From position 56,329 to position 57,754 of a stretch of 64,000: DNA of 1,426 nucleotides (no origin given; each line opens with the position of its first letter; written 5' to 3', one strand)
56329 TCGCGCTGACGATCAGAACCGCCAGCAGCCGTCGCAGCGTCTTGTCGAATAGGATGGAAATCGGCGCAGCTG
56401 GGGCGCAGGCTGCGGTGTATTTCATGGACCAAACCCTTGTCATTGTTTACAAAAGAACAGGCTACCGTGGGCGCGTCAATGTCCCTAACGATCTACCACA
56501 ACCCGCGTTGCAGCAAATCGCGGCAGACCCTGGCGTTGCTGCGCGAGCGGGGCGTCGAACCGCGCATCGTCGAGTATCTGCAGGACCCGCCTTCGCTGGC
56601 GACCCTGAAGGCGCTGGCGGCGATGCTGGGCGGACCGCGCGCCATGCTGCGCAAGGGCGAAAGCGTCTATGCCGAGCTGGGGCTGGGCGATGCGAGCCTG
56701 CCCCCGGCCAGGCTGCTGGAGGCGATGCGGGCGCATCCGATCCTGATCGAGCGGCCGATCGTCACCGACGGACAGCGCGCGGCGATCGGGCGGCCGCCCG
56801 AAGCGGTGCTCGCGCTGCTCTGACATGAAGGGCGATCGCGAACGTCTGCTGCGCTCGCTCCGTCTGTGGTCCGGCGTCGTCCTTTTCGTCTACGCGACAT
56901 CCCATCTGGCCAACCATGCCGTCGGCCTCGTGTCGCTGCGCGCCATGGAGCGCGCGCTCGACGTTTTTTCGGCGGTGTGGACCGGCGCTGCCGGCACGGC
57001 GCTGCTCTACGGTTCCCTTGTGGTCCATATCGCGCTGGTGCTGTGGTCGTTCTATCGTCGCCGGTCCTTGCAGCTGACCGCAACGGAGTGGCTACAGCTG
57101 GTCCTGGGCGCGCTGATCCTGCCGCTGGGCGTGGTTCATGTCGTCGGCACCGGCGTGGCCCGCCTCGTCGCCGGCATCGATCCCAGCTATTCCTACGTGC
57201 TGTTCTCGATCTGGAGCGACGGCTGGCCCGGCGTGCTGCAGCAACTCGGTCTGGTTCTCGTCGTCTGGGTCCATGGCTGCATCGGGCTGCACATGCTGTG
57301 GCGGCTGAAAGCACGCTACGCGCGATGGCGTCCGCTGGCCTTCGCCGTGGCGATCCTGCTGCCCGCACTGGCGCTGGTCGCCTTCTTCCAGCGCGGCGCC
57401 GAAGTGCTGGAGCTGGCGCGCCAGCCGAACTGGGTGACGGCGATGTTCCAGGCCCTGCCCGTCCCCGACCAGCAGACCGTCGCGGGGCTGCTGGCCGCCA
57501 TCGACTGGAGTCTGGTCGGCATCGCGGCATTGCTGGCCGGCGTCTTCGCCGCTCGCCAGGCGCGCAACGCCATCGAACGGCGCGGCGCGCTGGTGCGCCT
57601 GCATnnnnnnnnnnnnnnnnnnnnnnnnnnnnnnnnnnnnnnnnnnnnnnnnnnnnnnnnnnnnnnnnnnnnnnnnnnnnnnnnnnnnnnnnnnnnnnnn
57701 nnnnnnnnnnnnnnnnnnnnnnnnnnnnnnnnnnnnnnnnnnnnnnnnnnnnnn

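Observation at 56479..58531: Membrane - 2Fe-2S - class III cyclase fusion placed 1 nt behind an ArsC/YffB-family thiol reductase gene: candidate redox-to-cNMP signalling module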

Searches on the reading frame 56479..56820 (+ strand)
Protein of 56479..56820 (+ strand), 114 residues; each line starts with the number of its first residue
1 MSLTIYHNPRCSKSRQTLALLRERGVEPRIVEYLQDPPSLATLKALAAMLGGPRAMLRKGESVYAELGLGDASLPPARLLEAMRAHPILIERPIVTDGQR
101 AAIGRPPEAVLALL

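Call 3: search_protein_families(library=pfam, proteins=[window:56479-56820:+], max_evalue=0.01)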
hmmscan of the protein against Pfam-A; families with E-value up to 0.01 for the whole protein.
window:56479-56820:+ (114 aa): 2 families
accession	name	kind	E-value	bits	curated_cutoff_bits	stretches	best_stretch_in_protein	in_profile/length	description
PF03960.21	ArsC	-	1.4e-20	73.8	24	1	6-112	1-78/79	ArsC family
PF00462.30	Glutaredoxin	-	8e-05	23.2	22.9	1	4-47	2-45/60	Glutaredoxin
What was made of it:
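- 56479..56823 (+): arsC/yfgD-like gene (114 aa). It is a glutaredoxin-type ArsC-family thiol reductase with the catalytic Cys11 in '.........'. Start ATG 56479 is preferred over TTG 56437. PF03960 ArsC, E 1.4e-20 (call 3).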

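Call 4: search_protein_families(library=ncbifam, proteins=[window:56479-56820:+], max_evalue=0.01)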
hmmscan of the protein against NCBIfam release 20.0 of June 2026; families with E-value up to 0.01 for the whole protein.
window:56479-56820:+ (114 aa): 5 families
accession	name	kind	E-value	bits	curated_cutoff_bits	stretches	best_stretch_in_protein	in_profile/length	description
TIGR00014.1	arsC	equivalog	2.9e-41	140.6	106.05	1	4-114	2-114/114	arsenate reductase (glutaredoxin)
NF007456.1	PRK10026.1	exception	5.3e-26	91.5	242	1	3-114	4-116/141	glutaredoxin-dependent arsenate reductase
TIGR01617.1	arsC_related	subfamily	9.1e-09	35.6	75.05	1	3-109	1-111/117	Spx/MgsR family RNA polymerase-binding regulatory protein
NF002459.0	PRK01655.1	subfamily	2.3e-06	27.6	123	1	3-106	2-106/132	transcriptional regulator Spx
TIGR01616.1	nitro_assoc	hypoth_equivalog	0.00049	20.1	109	1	4-113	4-112/126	nitrogenase-associated protein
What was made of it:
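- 56479..56823 (+): TIGR00014 at 140.6 bits, above the 106 cutoff (call 4).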

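Call 48: search_solved_structures(query=window:56479-56820:+, max_evalue=0.001, show_alignments=3)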
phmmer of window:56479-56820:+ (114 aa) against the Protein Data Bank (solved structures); distinct sequences matched with E-value up to 0.001: 20.
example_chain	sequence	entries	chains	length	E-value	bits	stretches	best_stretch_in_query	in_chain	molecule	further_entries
3f0i_A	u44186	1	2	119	5.6e-31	110.4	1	1-114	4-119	Arsenate reductase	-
3rdw_A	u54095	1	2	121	2e-30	108.6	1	3-114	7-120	Putative arsenate reductase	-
2mu0_A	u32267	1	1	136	1.7e-24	89.6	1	1-114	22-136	Arsenate reductase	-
1jzw_A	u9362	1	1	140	1.1e-23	86.9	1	2-114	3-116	ARSENATE REDUCTASE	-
1i9d_A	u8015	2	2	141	1.1e-23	86.9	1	2-114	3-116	ARSENATE REDUCTASE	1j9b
1sjz_A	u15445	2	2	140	3e-23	85.6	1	2-114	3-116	Arsenate reductase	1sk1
1sd8_A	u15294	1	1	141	3e-23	85.5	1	2-114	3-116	Arsenate reductase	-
1sk0_A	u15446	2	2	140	8e-23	84.2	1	2-114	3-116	Arsenate reductase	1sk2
1s3d_A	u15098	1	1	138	1.1e-22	83.7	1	3-114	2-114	Arsenate reductase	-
1s3c_A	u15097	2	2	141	3e-22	82.3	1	2-114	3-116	Arsenate reductase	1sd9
6een_C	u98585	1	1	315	3.5e-08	37.1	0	11-42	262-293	Designer Pentatricopeptide Protein dPPR10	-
7f75_G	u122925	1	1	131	8.2e-07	32.7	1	3-108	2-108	transcriptional regulator Spx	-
6ghb_A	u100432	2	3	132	8.8e-07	32.6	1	3-108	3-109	Regulatory protein Spx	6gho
1z3e_A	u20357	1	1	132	9.4e-07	32.5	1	3-108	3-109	Regulatory protein spx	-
3gfk_A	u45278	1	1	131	1.1e-06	32.3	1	3-108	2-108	Regulatory protein spx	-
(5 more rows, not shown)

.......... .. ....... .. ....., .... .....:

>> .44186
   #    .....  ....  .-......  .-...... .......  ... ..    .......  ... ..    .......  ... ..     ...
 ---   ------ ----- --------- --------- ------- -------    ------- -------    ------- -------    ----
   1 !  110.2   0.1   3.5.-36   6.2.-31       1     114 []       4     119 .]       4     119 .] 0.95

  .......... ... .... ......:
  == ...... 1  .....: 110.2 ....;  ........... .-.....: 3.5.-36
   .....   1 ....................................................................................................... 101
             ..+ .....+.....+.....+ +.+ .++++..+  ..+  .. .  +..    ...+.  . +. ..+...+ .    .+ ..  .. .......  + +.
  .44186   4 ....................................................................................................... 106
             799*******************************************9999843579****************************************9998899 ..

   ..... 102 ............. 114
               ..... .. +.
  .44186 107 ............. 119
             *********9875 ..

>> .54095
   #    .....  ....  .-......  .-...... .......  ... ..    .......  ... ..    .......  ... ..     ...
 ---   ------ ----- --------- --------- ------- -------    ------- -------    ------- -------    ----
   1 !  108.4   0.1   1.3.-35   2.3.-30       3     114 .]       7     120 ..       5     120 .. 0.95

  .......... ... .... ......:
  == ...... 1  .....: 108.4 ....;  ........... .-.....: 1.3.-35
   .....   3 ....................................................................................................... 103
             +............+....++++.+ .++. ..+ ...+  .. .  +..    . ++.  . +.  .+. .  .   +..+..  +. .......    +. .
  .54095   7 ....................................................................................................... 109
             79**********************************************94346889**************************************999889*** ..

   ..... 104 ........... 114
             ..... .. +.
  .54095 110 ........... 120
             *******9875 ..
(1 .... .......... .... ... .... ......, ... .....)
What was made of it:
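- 56479..56823 (+): Alignments begin at M1 of the ATG-56479 product (call 48).
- On Glutaredoxin-type arsenate reductase ArsC (TIGR00014 / PF03960), YfgD-like subgroup: The '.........', 'MLRK', 'IERPIV' and 'IGRPPE' motifs align with 3f0i and 3rdw (call 48).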

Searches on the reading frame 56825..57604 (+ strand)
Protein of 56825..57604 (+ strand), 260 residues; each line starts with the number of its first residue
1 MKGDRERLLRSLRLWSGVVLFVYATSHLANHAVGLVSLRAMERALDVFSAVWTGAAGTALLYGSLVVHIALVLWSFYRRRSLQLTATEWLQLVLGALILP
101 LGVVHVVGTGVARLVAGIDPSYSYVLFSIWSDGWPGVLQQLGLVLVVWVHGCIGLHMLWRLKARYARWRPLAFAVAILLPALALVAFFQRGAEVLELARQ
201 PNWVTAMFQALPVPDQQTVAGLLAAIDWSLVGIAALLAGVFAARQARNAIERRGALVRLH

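Call 17: search_protein_representatives(protein=window:56825-57604:+)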
Query: 260 residues. Proteins with E-value up to 0.001 (for the whole library): 1885; up to 1e-10: 1130; up to 1e-30: 152. The best 150 are listed.
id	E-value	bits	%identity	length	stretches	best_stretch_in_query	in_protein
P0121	1.3e-56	208.5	47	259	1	11-246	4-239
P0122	3.6e-50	187.4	41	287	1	8-259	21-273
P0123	5.0e-49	183.6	43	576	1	7-259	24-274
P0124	2.3e-45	171.6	44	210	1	9-214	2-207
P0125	1.6e-43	165.6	49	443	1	11-258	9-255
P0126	2.7e-43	164.8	42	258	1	8-255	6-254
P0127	7.7e-43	163.4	42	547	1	6-258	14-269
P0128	1.1e-42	162.8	41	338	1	8-255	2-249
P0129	2.4e-42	161.7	48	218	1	11-181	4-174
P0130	6.8e-42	160.3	41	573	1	8-259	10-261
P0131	6.9e-42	160.2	46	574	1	9-259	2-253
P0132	7.2e-42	160.2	41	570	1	10-251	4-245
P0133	1.0e-41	159.6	46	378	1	3-260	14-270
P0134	1.4e-41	159.2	39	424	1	10-257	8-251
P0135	4.9e-41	157.5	43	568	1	11-258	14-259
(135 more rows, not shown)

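Call 31: predict_structure(alignment_id=A2)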
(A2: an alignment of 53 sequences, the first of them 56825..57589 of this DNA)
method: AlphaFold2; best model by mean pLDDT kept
length: 255 residues; sequences in the alignment: 53
mean_pLDDT: 89.1   pTM: 0.85
mean pLDDT of the five models: 89.1, 88.0, 86.1, 79.5, 76.5
residues with pLDDT >= 90: 141; 70-90: 111; 50-70: 3; < 50: 0
segments of 3 or more residues with pLDDT < 50: none
pLDDT, mean of each block of 10 residues (from residue 1): 82 91 94 95 92 90 93 90 88 91 87 81 91 91 93 83 77 87 95 94 89 83 90 92 92 83
secondary structure, 60 per line:
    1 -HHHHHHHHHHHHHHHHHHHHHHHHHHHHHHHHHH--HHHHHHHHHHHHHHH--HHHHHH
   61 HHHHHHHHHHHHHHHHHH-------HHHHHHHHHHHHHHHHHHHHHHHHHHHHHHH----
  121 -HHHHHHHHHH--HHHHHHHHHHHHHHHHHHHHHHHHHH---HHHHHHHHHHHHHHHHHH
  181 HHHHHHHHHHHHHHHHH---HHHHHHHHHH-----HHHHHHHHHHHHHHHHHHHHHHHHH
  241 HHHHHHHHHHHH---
elements in order: H2-35 H38-52 H55-78 H86-116 H122-131 H134-159 H163-197 H201-210 H216-252
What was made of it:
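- On CyaC-type di-heme-B/[2Fe-2S] class III adenylate cyclases: The AF2 model shows six long helices at pLDDT 89 (call 31).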

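Call 35: fold_search(model_id=the predicted structure, library=pdb)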
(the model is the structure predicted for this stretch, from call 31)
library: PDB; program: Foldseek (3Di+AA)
matches with E <= 10: 130; with E <= 0.001: 0
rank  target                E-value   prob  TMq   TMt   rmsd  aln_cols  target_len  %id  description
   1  1e7p_C                3.0e-02  1.00  0.52  0.52   5.6       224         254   18  QUINOL:FUMARATE REDUCTASE FROM WOLINELLA SUCCINOGENES (released 2001-04-09)
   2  2bs3_C                6.4e-02  1.00  0.52  0.52   5.2       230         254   17  GLU C180 -> GLN VARIANT QUINOL:FUMARATE REDUCTASE FROM WOLINELLA SUCCINOGENES (released 2005-12-13)
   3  7a0g_AAA              5.2e-01  0.10  0.17  0.14  42.5       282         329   12  Structure of the SmhB pore of the tripartite alpha-pore forming toxin, Smh, from Serratia marcescens. (released 2021-03-31)
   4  2elb                  5.2e-01  0.08  0.14  0.11  36.5       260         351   10  Crystal Structure of the BAR-PH domain of human APPL1 (released 2007-05-29)
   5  7a0g_EEE              5.4e-01  0.09  0.17  0.14  43.2       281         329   13  Structure of the SmhB pore of the tripartite alpha-pore forming toxin, Smh, from Serratia marcescens. (released 2021-03-31)
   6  2z0n                  5.4e-01  0.08  0.14  0.15  35.9       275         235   12  Crystal structure of APPL1-BAR domain (released 2008-05-13)
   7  7a0g_HHH              6.3e-01  0.09  0.17  0.14  42.6       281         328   12  Structure of the SmhB pore of the tripartite alpha-pore forming toxin, Smh, from Serratia marcescens. (released 2021-03-31)
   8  6xpd_A                6.7e-01  0.10  0.16  0.14  19.8       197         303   15  Cryo-EM structure of human ZnT8 double mutant - D110N and D224N, determined in outward-facing conformation (released 2020-08-05)
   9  9jih_B                1.1e+00  0.06  0.15  0.15  32.1       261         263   13  Crystal structure of BAR domain of ACAP4 (released 2026-01-14)
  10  1o5h_B                1.5e+00  0.23  0.27  0.32  10.7       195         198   13  Crystal structure of formiminotetrahydrofolate cyclodeaminase (TM1560) from Thermotoga maritima at 2.80 A resolution (released 2003-09-30)
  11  5c5b_A                1.5e+00  0.07  0.17  0.13  36.8       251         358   12  Crystal Structure of Human APPL BAR-PH Heterodimer (released 2016-06-22)
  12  5c5b_C                1.6e+00  0.06  0.16  0.12  37.2       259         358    9  Crystal Structure of Human APPL BAR-PH Heterodimer (released 2016-06-22)
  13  6h2f_E                1.8e+00  0.05  0.15  0.12  43.2       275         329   12  Structure of the pre-pore AhlB of the tripartite alpha-pore forming toxin, AHL, from Aeromonas hydrophila. (released 2019-07-10)
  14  9jih_A                1.8e+00  0.04  0.14  0.14  32.5       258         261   14  Crystal structure of BAR domain of ACAP4 (released 2026-01-14)
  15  8f6k_B                1.9e+00  0.05  0.15  0.14  20.3       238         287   11  Cryo-EM structure of a Zinc-loaded H263A/D287A mutant of the YiiP-Fab complex (released 2023-02-08)
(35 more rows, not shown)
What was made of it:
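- On CyaC-type di-heme-B/[2Fe-2S] class III adenylate cyclases: Top Foldseek hits are 1e7p_C and 2bs3_C (prob 1.00, TM 0.52), plus 5xmj_C (call 35).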

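Call 38: search_solved_structures(query=A4, max_evalue=10, show_alignments=5)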
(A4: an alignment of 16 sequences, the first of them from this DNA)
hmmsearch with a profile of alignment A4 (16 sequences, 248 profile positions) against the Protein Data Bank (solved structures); distinct sequences matched with E-value up to 10: 0.
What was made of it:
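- The profile search against PDB gave 0 hits (call 38).
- Tried and rejected: A profile search against all PDB sequences gave 0 hits (call 38).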

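Call 39: search_protein_families(library=pfam, alignment_id=A4, max_evalue=10)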
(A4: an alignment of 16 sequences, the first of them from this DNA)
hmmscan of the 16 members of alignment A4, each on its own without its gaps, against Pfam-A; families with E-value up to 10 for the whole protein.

A. member 1, seq(252 aa): 4 families
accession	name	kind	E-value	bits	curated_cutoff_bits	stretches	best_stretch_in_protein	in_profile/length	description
PF25266.1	DUF7865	-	0.029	14.8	27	1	63-101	91-129/132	Domain of unknown function (DUF7865)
PF17925.6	TetR_C_20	-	0.092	13.4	26.5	1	196-237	18-58/107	Tetracyclin repressor-like, C-terminal domain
PF03350.21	UPF0114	-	0.38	11.5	23.1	1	171-237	7-64/117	Uncharacterized protein family, UPF0114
PF01127.27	Sdh_cyt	-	0.47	11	25.8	1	89-161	24-95/122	Succinate dehydrogenase/Fumarate reductase transmembrane subunit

B. families by the number of members that match (of 16 scanned): 11 families
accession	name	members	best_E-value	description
PF01127.27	Sdh_cyt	4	0.058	Succinate dehydrogenase/Fumarate reductase transmembrane subunit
PF07950.16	MCP1_TM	3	0.014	MDM10-complementing protein 1, transmembrane domain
PF14316.11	DUF4381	1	0.003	Domain of unknown function (DUF4381)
PF25266.1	DUF7865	1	0.029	Domain of unknown function (DUF7865)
PF00003.28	7tm_3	1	0.065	7 transmembrane sweet-taste receptor of 3 GCPR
PF17925.6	TetR_C_20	1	0.092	Tetracyclin repressor-like, C-terminal domain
PF23644.1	YpeD-like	1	0.15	YpeD-like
PF06222.17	Phage_TAC_1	1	0.22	Phage tail assembly chaperone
PF03350.21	UPF0114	1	0.38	Uncharacterized protein family, UPF0114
PF22030.1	DWORF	1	0.81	Sarcoplasmic/endoplasmic reticulum calcium ATPase regulator DWORF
PF12555.13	SteA-like_C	1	0.83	SteA-like C-terminal domain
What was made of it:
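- Tried and rejected: Pfam at E up to 10 on 16 members gave only sub-threshold Sdh_cyt in 4 of 16 (call 39).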
